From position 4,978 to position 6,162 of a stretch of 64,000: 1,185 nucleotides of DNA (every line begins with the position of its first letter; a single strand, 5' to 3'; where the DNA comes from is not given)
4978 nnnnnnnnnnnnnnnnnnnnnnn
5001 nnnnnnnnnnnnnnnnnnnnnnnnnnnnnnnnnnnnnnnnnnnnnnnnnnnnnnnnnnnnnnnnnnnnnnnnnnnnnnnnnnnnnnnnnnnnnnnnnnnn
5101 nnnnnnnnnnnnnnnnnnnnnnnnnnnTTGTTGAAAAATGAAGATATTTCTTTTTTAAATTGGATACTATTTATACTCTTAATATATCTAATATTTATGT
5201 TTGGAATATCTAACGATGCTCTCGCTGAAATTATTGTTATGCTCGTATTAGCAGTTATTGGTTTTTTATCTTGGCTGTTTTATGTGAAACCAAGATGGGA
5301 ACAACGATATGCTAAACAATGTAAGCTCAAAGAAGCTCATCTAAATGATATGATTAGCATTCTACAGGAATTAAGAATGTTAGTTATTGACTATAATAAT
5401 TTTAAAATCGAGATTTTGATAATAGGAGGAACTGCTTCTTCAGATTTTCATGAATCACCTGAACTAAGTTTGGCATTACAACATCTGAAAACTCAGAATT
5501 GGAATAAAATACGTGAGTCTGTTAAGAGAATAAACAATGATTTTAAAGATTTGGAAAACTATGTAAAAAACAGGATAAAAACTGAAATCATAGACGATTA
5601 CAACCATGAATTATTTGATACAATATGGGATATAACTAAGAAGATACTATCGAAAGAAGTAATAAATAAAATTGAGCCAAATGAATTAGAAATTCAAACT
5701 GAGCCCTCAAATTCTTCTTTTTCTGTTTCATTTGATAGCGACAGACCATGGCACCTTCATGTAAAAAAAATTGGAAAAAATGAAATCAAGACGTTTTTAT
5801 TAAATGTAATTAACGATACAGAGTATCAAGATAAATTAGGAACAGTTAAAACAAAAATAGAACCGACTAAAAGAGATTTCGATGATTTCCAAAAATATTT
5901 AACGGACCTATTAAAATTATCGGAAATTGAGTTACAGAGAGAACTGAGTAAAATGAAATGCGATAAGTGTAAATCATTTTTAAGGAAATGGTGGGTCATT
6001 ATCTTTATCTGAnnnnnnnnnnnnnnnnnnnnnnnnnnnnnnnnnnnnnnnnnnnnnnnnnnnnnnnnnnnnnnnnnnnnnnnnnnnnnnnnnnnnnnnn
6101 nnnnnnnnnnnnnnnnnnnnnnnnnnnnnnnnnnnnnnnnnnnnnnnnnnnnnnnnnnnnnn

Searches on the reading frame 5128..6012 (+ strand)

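Call 39: search_protein_families(library=pfam, proteins=[window:5128-6012:+], max_evalue=0.05)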
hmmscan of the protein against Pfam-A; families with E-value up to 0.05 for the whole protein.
window:5128-6012:+ (294 aa): 1 family
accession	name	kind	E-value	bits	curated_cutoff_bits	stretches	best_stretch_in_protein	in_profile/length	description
PF01566.24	Nramp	-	0.028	13.9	29.8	1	9-62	91-147/357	Natural resistance-associated macrophage protein-like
